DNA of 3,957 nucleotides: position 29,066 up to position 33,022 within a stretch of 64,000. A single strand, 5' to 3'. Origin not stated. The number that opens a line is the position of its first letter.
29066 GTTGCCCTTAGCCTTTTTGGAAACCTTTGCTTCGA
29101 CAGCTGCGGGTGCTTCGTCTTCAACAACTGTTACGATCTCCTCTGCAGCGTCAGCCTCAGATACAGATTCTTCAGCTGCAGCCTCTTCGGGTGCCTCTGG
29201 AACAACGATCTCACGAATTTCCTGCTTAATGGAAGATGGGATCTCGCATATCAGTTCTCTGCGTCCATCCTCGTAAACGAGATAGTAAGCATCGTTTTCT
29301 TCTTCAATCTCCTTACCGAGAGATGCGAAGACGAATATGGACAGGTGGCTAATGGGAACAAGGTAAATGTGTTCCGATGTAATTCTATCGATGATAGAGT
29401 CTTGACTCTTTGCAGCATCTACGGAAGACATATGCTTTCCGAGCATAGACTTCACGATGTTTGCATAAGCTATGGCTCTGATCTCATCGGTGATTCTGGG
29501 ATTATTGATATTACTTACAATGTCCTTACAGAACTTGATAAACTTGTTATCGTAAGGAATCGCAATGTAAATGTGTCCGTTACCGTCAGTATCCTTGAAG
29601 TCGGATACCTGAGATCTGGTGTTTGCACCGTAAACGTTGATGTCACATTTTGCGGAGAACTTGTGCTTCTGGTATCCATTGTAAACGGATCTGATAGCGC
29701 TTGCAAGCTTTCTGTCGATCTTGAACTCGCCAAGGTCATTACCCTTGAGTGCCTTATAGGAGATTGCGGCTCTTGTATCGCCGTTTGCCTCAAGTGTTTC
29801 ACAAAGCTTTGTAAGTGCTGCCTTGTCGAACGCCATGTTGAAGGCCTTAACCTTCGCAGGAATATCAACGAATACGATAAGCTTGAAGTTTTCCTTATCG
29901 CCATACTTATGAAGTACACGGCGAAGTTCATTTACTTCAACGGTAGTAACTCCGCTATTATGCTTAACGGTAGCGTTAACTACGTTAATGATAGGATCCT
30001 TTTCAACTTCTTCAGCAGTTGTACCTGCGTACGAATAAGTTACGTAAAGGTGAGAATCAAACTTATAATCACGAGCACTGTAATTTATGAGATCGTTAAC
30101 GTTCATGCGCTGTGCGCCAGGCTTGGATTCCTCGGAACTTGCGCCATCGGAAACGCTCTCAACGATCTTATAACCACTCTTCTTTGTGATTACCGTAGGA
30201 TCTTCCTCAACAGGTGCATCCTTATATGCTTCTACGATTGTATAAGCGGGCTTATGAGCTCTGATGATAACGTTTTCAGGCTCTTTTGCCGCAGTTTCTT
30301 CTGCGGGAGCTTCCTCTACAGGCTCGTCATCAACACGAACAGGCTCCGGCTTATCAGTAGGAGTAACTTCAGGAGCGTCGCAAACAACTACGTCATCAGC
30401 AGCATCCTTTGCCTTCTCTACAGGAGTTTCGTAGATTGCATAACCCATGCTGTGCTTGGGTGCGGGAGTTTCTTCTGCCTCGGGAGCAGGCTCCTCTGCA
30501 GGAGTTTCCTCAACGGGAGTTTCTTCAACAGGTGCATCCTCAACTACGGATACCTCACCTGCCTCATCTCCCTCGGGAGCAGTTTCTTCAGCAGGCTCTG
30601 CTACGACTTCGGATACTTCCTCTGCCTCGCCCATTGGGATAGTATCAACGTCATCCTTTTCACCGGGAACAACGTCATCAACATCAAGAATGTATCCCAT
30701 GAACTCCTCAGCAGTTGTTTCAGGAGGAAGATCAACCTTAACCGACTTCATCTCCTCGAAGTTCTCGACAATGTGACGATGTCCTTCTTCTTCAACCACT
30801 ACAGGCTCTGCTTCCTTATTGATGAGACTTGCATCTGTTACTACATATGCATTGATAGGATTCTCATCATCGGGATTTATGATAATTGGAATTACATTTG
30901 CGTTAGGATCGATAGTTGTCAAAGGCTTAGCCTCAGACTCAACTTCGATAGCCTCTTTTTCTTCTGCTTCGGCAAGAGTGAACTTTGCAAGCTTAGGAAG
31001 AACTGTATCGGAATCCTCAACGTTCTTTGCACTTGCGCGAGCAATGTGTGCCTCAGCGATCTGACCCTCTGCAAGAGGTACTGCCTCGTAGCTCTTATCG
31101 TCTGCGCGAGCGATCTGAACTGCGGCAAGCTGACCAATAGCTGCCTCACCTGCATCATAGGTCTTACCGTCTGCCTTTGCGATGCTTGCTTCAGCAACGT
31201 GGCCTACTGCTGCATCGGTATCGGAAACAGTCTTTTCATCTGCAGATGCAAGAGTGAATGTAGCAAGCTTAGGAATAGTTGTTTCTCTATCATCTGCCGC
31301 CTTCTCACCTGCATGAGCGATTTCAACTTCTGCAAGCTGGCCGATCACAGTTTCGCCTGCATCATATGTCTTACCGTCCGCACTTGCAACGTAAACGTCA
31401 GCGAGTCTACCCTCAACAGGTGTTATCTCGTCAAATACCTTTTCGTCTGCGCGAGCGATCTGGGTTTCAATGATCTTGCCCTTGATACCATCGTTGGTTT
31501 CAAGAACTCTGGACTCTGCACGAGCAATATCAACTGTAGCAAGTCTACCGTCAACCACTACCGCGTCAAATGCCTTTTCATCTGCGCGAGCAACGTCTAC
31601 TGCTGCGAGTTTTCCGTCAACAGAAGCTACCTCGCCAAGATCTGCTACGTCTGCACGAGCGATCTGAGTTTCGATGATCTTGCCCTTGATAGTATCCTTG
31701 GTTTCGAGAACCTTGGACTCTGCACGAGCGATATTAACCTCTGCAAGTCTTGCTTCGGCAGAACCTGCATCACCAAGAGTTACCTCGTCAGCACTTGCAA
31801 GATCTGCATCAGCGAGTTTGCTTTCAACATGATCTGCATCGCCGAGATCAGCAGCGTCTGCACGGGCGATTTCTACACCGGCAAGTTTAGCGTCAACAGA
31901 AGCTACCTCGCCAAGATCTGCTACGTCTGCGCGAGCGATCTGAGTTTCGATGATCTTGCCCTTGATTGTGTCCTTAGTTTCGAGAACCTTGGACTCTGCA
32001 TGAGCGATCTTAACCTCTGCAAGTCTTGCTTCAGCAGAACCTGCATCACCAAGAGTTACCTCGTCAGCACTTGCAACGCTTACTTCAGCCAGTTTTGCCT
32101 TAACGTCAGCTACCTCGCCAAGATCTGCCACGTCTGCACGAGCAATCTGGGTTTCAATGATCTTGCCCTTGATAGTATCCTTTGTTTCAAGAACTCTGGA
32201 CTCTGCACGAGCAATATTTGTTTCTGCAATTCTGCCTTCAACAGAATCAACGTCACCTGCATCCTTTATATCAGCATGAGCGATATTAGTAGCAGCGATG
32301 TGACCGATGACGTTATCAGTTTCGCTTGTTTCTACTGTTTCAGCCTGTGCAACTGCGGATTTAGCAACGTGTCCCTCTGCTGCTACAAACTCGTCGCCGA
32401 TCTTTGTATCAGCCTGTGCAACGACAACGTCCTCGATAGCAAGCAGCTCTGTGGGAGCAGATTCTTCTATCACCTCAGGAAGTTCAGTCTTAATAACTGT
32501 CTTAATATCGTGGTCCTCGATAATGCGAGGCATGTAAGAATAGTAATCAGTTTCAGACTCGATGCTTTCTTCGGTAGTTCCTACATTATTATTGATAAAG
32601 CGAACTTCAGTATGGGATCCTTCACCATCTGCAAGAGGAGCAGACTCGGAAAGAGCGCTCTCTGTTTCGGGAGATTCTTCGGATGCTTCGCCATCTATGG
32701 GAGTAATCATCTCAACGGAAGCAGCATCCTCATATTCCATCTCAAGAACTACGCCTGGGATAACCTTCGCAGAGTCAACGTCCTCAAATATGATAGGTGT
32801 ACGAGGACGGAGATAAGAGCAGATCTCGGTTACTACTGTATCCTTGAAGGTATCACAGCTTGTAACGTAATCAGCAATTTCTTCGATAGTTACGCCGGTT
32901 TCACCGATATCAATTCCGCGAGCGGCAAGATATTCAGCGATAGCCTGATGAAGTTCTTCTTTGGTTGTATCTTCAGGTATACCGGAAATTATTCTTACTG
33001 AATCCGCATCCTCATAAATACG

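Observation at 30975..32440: About 21 tandem copies of a 23-residue repeat, with near-identical 207/276-bp DNA super-repeats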

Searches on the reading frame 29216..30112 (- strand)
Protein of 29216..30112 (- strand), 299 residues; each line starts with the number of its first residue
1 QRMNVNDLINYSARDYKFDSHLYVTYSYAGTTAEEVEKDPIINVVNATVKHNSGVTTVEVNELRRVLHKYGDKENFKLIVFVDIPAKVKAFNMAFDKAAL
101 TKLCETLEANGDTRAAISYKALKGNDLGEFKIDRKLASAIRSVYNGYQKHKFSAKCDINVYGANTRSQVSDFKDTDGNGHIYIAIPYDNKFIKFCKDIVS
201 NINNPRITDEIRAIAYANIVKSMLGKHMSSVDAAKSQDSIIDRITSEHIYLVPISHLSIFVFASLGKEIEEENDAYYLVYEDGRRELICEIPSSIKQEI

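Call 19: find_homologous_proteins(query=window:29216-30112:-, max_evalue=0.001)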
Query window:29216-30112:-: 670 candidates shared short words with the query, none scored E <= 0.001.

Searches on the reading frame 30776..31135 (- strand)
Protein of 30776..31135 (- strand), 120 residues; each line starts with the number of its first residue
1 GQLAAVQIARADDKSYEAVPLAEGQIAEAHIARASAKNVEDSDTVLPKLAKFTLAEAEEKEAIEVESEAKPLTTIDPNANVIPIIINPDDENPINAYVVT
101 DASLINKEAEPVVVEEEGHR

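Call 56: find_related_loci(query=A5, collection=metagenome_contigs, flank=10000)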
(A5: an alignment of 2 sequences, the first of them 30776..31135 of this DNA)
Query A5 (120 aa) in metagenome_contigs; peptide patterns used: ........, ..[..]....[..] (x = any residue, [..] = any of these).
600 stretches matched a pattern, but none encodes a relative of the query by tblastn (E <= 1e-3).

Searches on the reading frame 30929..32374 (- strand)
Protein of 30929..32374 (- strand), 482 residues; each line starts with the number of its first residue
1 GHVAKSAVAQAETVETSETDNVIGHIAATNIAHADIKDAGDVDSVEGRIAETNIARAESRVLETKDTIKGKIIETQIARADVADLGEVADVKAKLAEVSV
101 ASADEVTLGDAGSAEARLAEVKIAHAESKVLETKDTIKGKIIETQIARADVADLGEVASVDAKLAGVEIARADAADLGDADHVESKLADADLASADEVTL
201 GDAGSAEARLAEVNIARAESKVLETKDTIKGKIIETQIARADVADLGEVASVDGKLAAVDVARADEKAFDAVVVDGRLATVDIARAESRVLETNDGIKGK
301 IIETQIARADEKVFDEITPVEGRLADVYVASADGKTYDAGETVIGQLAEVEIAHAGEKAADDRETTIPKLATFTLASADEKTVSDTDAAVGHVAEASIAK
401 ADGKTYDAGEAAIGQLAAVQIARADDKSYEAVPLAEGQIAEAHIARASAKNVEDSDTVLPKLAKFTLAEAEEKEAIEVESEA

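Call 15: find_homologous_proteins(query=window:30940-32353:-, max_evalue=0.001)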
Query window:30940-32353:- (471 aa): 1 proteins with E <= 0.001 among 8000 candidates.
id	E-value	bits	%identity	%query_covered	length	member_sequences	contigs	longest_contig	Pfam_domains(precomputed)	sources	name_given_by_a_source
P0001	5.1e-11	61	40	27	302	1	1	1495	-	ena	-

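Call 26: find_encoding_contigs(protein=P0001, flank=10000)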
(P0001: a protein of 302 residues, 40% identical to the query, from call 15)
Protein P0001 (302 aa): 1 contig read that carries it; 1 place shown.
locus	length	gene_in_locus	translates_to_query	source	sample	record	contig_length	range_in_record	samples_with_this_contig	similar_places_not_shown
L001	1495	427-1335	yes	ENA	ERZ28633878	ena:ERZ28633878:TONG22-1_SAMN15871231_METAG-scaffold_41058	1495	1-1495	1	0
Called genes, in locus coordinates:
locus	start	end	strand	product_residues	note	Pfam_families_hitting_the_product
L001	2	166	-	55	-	?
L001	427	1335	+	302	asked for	-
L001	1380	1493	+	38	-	?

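Call 32: search_solved_structures(query=window:30929-32374:-, max_evalue=10, show_alignments=2)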
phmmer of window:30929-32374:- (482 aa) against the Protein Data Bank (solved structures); distinct sequences matched with E-value up to 10: 7.
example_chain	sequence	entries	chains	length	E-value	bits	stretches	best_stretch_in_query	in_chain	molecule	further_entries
2fkj_A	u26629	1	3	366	7.4e-08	35.3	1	11-153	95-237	Outer Surface Protein A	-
2fkg_A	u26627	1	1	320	0.00056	22.5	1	56-154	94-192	Outer Surface Protein A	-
2hkd_A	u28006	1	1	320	0.00072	22.2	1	56-154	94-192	Outer Surface Protein A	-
9jsa_A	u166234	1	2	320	0.0031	20.1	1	15-108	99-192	Outer Surface Protein A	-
6kk9_O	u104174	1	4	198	0.0067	19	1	65-150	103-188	Outer Surface Protein A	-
8xwg_A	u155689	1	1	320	0.012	18.2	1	228-377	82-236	Outer Surface Protein A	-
3ec5_A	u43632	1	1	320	0.026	17.1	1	228-377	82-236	Outer Surface Protein A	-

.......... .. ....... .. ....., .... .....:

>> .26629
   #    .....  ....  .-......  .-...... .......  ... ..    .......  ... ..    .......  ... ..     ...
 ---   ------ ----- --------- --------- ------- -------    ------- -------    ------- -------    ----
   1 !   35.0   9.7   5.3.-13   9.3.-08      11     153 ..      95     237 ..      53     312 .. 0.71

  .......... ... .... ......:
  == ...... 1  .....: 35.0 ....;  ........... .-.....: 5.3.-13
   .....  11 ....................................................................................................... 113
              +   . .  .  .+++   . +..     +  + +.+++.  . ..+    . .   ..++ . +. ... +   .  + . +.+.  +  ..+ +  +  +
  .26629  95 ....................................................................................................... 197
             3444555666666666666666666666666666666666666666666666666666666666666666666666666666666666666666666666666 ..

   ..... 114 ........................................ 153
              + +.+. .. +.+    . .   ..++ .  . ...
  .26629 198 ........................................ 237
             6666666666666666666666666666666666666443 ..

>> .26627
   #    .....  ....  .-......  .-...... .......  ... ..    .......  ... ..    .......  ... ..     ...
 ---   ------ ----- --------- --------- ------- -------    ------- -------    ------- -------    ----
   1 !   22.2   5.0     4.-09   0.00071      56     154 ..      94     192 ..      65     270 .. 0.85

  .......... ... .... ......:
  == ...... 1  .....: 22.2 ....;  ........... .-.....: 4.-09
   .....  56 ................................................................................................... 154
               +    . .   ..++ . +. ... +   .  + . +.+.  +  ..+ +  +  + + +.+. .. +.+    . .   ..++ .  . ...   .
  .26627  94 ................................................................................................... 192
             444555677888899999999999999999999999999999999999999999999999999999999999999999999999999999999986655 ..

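Call 83: search_protein_families(library=pfam, proteins=[window:30929-32374:-], max_evalue=10)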
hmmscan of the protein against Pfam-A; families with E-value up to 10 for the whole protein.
window:30929-32374:- (482 aa): 3 families
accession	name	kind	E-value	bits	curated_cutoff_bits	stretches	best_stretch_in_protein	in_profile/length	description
PF06897.17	DUF1269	-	0.013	16.2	26.9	0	254-315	33-96/100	Protein of unknown function (DUF1269)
PF20536.3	DUF6751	-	0.1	13.1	27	2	95-163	28-100/113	Family of unknown function (DUF6751)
PF21504.2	FLIC_barrel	-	3.5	8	27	0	401-412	30-41/44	Flagellin, barrel domain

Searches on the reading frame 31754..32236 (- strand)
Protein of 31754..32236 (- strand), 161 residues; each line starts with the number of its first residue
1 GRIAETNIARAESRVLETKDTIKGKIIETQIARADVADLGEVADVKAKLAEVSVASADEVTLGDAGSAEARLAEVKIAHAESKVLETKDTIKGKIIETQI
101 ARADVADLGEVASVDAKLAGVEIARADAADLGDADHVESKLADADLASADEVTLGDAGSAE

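Call 60: predict_structure(alignment_id=A4)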
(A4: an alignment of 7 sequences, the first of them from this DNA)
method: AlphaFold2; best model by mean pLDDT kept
length: 161 residues; sequences in the alignment: 7
mean_pLDDT: 45.7   pTM: 0.37
mean pLDDT of the five models: 45.7, 39.6, 38.0, 26.8, 26.6
residues with pLDDT >= 90: 0; 70-90: 0; 50-70: 41; < 50: 120
segments of 3 or more residues with pLDDT < 50: 1-25, 32-46, 63-71, 81-95, 105-118, 125-146, 148-161
pLDDT, mean of each block of 10 residues (from residue 1): 40 44 49 48 47 53 44 53 45 50 48 44 46 40 46 36 28
secondary structure, 60 per line:
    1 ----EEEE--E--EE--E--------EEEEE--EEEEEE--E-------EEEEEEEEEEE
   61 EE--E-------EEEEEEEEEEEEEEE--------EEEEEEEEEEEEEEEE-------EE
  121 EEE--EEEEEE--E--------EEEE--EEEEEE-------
elements in order: E5-8 E27-31 E34-39 E50-62 E73-87 E96-111 E119-123 E126-131 E143-146 E149-154

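Call 66: fold_search(model_id=the predicted structure, library=pdb)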
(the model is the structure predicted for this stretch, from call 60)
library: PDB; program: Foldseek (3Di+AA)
matches with E <= 10: 115; with E <= 0.001: 0
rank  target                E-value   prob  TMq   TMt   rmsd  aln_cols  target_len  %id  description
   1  2v0h                  1.8e-01  0.04  0.13  0.07  14.0       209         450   10  Characterization of Substrate Binding and Catalysis of the Potential Antibacterial Target N-acetylglucosamine-1-phosphat (released 2008-01-15)
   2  1g95                  4.4e-01  0.04  0.14  0.08  13.6       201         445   10  CRYSTAL STRUCTURE OF S.PNEUMONIAE GLMU, APO FORM (released 2001-05-22)
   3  3lyc_A                8.0e-01  0.14  0.34  0.25  10.8       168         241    9  Crystal structure of Putative pectinase (YP_001304412.1) from Parabacteroides distasonis ATCC 8503 at 2.30 A resolutio (released 2010-03-16)
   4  9gh4_A                8.0e-01  0.03  0.15  0.11  14.8       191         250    9  Fusobacterium nucleatum adhesin CbpF (released 2025-04-02)
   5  6p83_B                8.9e-01  0.02  0.12  0.10  14.1       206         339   12  E.coli LpxD in complex with compound 1o (released 2019-08-28)
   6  3lyc_F                9.4e-01  0.13  0.33  0.25  10.9       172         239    8  Crystal structure of Putative pectinase (YP_001304412.1) from Parabacteroides distasonis ATCC 8503 at 2.30 A resolutio (released 2010-03-16)
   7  6n2c_A                9.9e-01  0.03  0.16  0.10  13.3       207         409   12  The Crystal Structure of Caldicellulosiruptor hydrothermalis Tapirin C-terminal domain (released 2018-12-19)
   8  5vmk_C                9.9e-01  0.02  0.11  0.08  13.8       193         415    8  Crystal structure of a bifunctional GlmU UDP-N-acetylglucosamine diphosphorylase/glucosamine-1- phosphate N-acetyltran (released 2017-05-24)
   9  3fs8_B                1.2e+00  0.02  0.13  0.10  14.0       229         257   10  Crystal structure of QdtC, the dTDP-3-amino-3,6-dideoxy-D-glucose N-acetyl transferase from Thermoanaerobacterium ther (released 2009-02-17)
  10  5vmk_B                1.2e+00  0.02  0.12  0.08  14.4       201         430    7  Crystal structure of a bifunctional GlmU UDP-N-acetylglucosamine diphosphorylase/glucosamine-1- phosphate N-acetyltran (released 2017-05-24)
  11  4ihh_E                1.3e+00  0.02  0.14  0.10  14.0       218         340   10  Chasing Acyl Carrier Protein Through a Catalytic Cycle of Lipid A Production (released 2013-11-13)
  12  6n2b_B                1.4e+00  0.04  0.23  0.14  12.0       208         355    7  The Crystal Structure of Caldicellulosiruptor kristjanssonii Tapirin C-terminal domain (released 2018-12-19)
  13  3tis_C                1.4e+00  0.04  0.16  0.15  12.2       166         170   10  Crystal structures of yrdA from Escherichia coli, a homologous protein of gamma-class carbonic anhydrases, show possib (released 2012-08-01)
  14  4mzu_G                1.4e+00  0.02  0.13  0.10  13.6       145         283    8  Crystal structure of FdtD, a bifunctional ketoisomerase/N-acetyltransferase from Shewanella denitrificans (released 2013-10-09)
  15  3tv0_A                1.4e+00  0.02  0.14  0.15  13.4       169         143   10  Structure of dynactin p27 subunit (released 2012-10-03)
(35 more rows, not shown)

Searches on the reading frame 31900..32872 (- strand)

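Call 24: find_related_loci(query=A1, collection=genome_contigs, flank=10000)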
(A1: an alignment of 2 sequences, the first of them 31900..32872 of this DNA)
Query A1 (324 aa) in genome_contigs; peptide patterns used: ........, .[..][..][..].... (x = any residue, [..] = any of these).
33 stretches matched a pattern, but none encodes a relative of the query by tblastn (E <= 1e-3).

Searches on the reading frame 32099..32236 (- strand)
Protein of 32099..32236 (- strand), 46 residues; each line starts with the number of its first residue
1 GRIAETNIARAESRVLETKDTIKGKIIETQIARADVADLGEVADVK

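Call 30: search_solved_structures(query=A2, max_evalue=10)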
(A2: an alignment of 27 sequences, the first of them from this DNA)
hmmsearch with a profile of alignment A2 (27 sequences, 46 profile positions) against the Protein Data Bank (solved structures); distinct sequences matched with E-value up to 10: 7.
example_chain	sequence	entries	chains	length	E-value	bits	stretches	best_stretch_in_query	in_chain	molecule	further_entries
2fkj_A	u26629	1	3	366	2.2e-05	27.4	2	1-41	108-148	Outer Surface Protein A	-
2hkd_A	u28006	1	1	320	0.011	18.7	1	1-41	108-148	Outer Surface Protein A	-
2fkg_A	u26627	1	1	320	0.013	18.5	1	1-41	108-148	Outer Surface Protein A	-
9jsa_A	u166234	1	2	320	0.33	14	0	1-41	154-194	Outer Surface Protein A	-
3lhe_A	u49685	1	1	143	0.35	13.9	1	19-36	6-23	GntR family Transcriptional regulator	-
3l5z_A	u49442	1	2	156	0.39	13.7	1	19-36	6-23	Transcriptional regulator, GntR family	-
1u60_A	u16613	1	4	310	0.62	13.1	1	22-44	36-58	Probable glutaminase ybaS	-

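Call 31: search_solved_structures(query=A2, max_evalue=0.05, show_alignments=2)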
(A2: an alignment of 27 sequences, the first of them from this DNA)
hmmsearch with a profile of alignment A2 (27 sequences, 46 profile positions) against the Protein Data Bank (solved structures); distinct sequences matched with E-value up to 0.05: 3.
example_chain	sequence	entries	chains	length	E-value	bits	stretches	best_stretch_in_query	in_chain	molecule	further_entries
2fkj_A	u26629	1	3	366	2.2e-05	27.4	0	1-41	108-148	Outer Surface Protein A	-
2hkd_A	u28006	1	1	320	0.011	18.7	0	1-41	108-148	Outer Surface Protein A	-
2fkg_A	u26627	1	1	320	0.013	18.5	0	1-41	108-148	Outer Surface Protein A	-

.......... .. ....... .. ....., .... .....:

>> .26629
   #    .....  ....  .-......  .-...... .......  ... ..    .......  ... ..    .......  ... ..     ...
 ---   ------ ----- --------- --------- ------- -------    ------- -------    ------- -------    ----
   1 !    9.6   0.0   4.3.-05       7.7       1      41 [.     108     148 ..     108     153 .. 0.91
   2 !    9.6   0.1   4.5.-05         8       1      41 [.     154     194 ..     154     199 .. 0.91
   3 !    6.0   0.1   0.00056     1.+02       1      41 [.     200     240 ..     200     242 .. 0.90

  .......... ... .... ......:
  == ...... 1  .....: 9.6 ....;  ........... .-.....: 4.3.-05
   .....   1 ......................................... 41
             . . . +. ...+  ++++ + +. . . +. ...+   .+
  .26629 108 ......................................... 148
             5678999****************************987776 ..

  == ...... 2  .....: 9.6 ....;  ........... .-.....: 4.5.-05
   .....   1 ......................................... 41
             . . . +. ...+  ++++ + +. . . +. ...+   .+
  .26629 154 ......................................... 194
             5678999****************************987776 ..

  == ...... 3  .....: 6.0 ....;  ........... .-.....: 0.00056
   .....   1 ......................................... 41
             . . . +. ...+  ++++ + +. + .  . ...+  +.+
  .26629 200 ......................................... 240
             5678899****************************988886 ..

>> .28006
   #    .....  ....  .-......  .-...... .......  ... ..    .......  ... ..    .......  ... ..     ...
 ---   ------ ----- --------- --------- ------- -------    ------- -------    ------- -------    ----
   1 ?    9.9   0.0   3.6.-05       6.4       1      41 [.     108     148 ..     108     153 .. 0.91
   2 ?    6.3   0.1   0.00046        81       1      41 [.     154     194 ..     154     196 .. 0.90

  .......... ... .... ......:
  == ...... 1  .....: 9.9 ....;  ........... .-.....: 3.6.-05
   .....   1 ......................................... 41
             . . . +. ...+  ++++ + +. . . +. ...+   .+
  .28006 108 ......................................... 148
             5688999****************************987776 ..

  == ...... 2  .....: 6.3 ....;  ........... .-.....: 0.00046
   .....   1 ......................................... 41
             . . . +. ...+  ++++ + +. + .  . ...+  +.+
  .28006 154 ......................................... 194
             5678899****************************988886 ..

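Call 36: search_protein_representatives(alignment_id=A2)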
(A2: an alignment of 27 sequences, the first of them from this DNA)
Query: 27 sequences, 46 profile positions. Proteins with E-value up to 0.001 (for the whole library): 3; up to 1e-10: 1; up to 1e-30: 0. The best 3 are listed.
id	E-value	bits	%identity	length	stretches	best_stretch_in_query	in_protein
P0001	2.5e-24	100.8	-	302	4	3-45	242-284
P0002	2.1e-10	56.3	-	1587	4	16-37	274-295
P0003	1.5e-04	37.5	-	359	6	19-30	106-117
